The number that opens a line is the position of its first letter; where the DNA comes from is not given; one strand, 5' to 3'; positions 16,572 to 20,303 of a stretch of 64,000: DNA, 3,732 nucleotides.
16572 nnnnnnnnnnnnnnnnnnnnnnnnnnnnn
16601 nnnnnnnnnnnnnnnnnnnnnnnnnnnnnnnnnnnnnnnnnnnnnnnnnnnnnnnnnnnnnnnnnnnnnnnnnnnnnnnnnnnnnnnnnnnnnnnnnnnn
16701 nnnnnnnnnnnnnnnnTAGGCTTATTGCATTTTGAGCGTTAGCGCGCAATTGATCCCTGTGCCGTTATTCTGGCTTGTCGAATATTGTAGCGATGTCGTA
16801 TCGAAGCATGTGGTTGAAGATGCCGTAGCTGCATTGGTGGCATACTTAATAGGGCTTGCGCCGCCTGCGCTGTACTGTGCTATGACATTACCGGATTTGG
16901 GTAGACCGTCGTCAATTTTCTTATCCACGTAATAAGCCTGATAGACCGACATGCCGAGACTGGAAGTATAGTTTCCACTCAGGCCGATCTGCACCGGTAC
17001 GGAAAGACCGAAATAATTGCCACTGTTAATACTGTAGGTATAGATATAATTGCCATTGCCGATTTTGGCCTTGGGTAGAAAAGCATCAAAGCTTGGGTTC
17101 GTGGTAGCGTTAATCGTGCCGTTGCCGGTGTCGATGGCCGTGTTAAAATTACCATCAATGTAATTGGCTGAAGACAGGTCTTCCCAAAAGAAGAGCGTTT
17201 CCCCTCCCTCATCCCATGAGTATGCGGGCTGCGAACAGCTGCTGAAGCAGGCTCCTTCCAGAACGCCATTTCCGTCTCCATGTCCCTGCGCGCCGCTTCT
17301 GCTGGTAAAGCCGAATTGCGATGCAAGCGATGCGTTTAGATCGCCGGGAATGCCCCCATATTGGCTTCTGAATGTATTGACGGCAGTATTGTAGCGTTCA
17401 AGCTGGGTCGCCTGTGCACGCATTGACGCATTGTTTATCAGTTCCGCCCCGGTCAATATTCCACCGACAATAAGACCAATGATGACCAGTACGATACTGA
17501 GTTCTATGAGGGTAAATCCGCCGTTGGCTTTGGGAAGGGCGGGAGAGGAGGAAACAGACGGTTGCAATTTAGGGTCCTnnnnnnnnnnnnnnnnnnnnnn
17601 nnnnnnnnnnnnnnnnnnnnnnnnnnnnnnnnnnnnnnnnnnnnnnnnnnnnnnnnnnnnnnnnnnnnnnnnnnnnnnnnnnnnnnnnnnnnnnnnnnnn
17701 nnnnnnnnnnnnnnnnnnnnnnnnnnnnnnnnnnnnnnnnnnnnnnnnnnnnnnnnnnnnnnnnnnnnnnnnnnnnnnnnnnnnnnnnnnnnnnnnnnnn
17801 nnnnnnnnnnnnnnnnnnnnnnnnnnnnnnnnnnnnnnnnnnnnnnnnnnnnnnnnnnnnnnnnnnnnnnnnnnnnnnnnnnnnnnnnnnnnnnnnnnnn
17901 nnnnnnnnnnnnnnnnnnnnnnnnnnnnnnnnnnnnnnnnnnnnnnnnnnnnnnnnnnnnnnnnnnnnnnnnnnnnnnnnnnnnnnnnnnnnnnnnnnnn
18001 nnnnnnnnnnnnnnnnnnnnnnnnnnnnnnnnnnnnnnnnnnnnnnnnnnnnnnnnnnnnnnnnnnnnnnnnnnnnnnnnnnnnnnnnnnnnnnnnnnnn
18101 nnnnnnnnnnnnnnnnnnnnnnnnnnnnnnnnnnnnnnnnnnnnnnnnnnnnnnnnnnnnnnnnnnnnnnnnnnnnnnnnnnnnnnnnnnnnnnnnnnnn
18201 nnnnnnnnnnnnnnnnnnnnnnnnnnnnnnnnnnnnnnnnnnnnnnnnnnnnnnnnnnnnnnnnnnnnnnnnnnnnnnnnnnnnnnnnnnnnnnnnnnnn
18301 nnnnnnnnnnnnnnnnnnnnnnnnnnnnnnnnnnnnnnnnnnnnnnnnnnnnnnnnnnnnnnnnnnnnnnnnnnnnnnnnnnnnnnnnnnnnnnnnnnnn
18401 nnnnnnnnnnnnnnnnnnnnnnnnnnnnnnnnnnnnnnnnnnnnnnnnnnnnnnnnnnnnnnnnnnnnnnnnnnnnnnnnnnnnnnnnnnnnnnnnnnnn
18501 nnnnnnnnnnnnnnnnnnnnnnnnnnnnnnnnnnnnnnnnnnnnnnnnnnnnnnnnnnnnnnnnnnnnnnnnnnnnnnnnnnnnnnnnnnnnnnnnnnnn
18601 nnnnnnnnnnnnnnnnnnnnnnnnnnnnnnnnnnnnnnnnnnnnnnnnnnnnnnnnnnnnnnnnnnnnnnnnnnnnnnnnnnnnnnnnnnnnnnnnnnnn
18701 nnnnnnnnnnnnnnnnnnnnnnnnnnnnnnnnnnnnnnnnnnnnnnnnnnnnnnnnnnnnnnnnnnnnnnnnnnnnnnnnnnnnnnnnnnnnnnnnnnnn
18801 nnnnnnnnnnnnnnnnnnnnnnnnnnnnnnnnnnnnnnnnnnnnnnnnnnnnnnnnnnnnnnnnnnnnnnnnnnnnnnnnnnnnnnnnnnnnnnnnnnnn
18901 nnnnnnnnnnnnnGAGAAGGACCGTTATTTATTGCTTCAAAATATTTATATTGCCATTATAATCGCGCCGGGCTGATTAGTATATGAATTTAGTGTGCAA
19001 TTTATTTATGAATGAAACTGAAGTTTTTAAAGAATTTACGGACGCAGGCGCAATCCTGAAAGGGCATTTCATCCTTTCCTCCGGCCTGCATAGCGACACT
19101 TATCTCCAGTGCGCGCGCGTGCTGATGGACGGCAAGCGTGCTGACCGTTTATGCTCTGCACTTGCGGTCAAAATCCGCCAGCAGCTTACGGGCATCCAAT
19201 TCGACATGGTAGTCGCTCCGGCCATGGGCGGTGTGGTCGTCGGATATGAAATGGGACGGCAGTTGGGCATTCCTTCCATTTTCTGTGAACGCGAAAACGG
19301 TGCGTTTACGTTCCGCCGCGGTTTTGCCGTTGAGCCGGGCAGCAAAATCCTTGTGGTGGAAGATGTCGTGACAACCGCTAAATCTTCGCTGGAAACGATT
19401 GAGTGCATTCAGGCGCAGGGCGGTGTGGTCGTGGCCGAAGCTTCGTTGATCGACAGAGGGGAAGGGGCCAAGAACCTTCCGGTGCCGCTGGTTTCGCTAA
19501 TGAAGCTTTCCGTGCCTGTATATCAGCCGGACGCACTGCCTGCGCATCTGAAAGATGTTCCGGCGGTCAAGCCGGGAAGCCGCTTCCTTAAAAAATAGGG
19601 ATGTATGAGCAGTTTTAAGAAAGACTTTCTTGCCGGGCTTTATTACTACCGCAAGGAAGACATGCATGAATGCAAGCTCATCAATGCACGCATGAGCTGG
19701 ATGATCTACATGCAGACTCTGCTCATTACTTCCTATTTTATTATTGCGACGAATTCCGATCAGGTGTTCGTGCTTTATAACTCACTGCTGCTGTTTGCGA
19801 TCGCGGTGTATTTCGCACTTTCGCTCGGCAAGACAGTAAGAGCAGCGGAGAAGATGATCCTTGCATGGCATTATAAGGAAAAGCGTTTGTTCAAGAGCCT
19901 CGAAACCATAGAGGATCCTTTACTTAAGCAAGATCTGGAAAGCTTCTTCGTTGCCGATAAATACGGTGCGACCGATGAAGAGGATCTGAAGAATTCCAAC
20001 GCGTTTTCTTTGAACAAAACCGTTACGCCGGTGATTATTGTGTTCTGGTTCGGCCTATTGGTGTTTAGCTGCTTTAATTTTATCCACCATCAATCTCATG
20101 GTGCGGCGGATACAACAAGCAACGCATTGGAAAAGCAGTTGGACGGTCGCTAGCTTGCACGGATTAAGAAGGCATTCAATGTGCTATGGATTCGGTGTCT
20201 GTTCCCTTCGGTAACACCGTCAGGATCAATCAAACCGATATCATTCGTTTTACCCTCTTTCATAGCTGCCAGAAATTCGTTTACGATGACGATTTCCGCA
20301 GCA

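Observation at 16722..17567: Large type IV pilin-like gene sitting 11 nt downstream of fliI, where fliJ is normally found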

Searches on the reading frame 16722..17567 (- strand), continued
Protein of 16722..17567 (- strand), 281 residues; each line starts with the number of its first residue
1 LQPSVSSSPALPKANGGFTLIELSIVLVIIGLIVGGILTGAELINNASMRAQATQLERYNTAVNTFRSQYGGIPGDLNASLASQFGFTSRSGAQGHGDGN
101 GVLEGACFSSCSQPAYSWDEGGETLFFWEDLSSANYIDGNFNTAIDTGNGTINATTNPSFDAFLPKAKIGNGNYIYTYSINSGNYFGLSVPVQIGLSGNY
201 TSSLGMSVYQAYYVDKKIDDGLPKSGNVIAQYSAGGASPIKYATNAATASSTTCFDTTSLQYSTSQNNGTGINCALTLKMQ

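Call 55: find_encoding_contigs(protein=P0033, flank=10000, max_places=1)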
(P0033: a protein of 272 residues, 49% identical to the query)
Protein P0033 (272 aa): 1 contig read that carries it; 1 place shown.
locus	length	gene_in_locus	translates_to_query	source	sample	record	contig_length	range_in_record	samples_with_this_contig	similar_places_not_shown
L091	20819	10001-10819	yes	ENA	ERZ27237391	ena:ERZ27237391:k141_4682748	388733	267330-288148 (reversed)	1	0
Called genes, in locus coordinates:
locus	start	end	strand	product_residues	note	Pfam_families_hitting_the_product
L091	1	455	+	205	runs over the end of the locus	PF01330:RuvA_N, PF00633:HHH (faint), PF14520:HHH_5, PF07499:RuvA_C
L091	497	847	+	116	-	PF17263:DUF5329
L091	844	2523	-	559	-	PF00501:AMP-binding, PF13193:AMP-binding_C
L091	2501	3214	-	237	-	-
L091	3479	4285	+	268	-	-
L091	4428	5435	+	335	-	PF01266:DAO (faint), PF03486:HI0933_like (faint), PF07992:Pyr_redox_2, PF13454:NAD_binding_9 (faint), PF13738:Pyr_redox_3, PF00070:Pyr_redox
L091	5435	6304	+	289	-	PF00763:THF_DHG_CYH, PF02882:THF_DHG_CYH_C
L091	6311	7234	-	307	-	PF07963:N_methyl (weak)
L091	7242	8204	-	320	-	PF02618:YceG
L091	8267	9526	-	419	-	PF00109:ketoacyl-synt, PF02801:Ketoacyl-synt_C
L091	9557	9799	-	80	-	PF00550:PP-binding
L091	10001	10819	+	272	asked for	PF07963:N_methyl (weak)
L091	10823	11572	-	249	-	PF23441:SDR, PF00106:adh_short, PF05368:NmrA (weak), PF08659:KR, PF13460:NAD_binding_10 (weak), PF13561:adh_short_C2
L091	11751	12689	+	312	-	-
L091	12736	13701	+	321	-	PF01636:APH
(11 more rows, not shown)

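Call 56: find_encoding_contigs(protein=P0017, flank=10000, max_places=1)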
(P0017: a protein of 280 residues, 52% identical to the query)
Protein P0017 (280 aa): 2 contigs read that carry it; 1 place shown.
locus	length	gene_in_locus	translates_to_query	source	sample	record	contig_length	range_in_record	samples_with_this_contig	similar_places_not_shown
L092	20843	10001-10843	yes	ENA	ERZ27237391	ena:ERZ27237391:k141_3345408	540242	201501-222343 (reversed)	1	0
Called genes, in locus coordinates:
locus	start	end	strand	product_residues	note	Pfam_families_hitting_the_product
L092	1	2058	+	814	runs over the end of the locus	PF24575:TPR_Slam (faint), PF13176:TPR_7 (faint), PF00515:TPR_1 (faint), PF07719:TPR_2 (faint), PF13174:TPR_6 (faint), PF13181:TPR_8 (faint), PF13432:TPR_16, PF14559:TPR_19 (weak), +4 more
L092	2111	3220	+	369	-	PF00437:T2SSE, PF25199:nSTAND_NTPase5 (faint), PF13401:AAA_22 (weak)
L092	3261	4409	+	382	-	PF00437:T2SSE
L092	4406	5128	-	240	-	PF00005:ABC_tran, PF13304:AAA_21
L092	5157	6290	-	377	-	-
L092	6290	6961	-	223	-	-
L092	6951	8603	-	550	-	-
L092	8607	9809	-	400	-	PF28597:T2SSF_N (weak), PF00482:T2SSF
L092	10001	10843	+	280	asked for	-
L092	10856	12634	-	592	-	PF05157:MshEN, PF00437:T2SSE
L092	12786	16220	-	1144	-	PF27156:RP005_N, PF07992:Pyr_redox_2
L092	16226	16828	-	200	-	PF01583:APS_kinase, PF13238:AAA_18 (weak), PF13671:AAA_33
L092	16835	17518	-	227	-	PF05708:Peptidase_C92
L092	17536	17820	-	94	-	-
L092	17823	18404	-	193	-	-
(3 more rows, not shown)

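Call 65: search_protein_representatives(protein=window:16725-17447:-)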
Query: 241 residues. Proteins with E-value up to 0.001 (for the whole library): 4637; up to 1e-10: 1648; up to 1e-30: 379. The best 150 are listed.
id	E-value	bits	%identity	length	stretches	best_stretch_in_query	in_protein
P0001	1.4e-154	528.8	100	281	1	1-241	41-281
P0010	9.8e-64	231.6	54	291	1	2-241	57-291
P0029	2.1e-57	210.9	48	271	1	2-241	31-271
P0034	9.6e-56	205.4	49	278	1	3-241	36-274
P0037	1.9e-55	204.5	49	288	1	2-241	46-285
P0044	5.0e-54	199.8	52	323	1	1-241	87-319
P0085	6.1e-51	189.7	52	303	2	2-195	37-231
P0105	2.1e-50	188.0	46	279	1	3-239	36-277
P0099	1.3e-49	185.4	44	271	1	2-241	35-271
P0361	9.1e-49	182.6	51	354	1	2-241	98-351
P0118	1.2e-48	182.3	50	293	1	2-241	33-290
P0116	1.2e-48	182.2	49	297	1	2-241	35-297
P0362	3.9e-48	180.6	50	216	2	122-240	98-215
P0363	2.9e-47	177.7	49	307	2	2-191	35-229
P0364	4.5e-47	177.1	45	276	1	7-240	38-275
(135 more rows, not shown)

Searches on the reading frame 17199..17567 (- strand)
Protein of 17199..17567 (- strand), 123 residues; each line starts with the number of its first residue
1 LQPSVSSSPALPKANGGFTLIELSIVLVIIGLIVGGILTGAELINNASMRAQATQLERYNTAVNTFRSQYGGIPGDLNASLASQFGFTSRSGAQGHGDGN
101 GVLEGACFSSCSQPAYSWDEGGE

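Call 45: find_homologous_proteins(query=window:17199-17567:-, max_evalue=1e-20)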
Query window:17199-17567:- (123 aa): 215 proteins with E <= 1e-20 among 363 candidates; the best 120 are listed.
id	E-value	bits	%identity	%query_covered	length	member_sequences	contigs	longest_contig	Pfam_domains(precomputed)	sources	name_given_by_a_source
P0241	4.5e-35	138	59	97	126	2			PF07963.18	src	-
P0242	3.9e-33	132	66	78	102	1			-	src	-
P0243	4.3e-33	132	63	81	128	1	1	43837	PF07963.18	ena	-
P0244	4.4e-33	132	71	72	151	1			PF07963.18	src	-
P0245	8.1e-33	131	58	94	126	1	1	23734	-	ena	-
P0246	1.2e-32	131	68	76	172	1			PF07963.18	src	-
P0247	1.4e-32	130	63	77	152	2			PF07963.18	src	-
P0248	3.1e-32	129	56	89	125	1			PF07963.18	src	-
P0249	3.4e-32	129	56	91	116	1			PF07963.18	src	-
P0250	4.9e-32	129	65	78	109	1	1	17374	PF07963.18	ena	-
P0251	7.5e-32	128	67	76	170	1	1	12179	PF07963.18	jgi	jgi:prepilin-type N-terminal cleavage/methylation domain-containing protein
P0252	9.1e-32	128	64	83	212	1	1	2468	PF07963.18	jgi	jgi:prepilin-type N-terminal cleavage/methylation domain-containing protein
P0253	9.6e-32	128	55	91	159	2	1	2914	PF07963.18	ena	-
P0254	1.8e-31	127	57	90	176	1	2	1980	PF07963.18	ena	-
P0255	2.1e-31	126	66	78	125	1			PF07963.18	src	-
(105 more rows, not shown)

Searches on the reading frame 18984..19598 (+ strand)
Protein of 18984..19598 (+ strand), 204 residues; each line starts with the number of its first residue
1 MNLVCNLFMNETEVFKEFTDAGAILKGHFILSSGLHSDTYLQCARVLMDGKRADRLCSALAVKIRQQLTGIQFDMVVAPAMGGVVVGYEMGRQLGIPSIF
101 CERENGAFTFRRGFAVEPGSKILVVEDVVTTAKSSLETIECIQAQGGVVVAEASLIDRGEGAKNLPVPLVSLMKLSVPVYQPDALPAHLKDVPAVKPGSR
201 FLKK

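Call 3: search_protein_families(library=pfam, proteins=[window:18984-19598:+], max_evalue=0.01)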
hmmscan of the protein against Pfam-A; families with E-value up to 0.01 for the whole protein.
window:18984-19598:+ (204 aa): 1 family
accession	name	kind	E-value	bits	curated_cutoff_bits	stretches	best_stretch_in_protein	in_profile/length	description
PF00156.33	Pribosyltran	-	2.3e-11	43.7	26.3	1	51-164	9-132/158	Phosphoribosyl transferase domain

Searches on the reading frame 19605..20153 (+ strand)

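Call 3: search_protein_families(library=pfam, proteins=[window:19605-20153:+], max_evalue=0.01)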
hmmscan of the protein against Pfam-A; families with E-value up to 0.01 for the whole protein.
window:19605-20153:+ (182 aa): 1 family
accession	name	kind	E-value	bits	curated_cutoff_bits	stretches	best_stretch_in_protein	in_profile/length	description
PF24838.2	8xMP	-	0.00036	20.8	30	1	21-156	13-135/136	Octameric membrane protein family (8xMP)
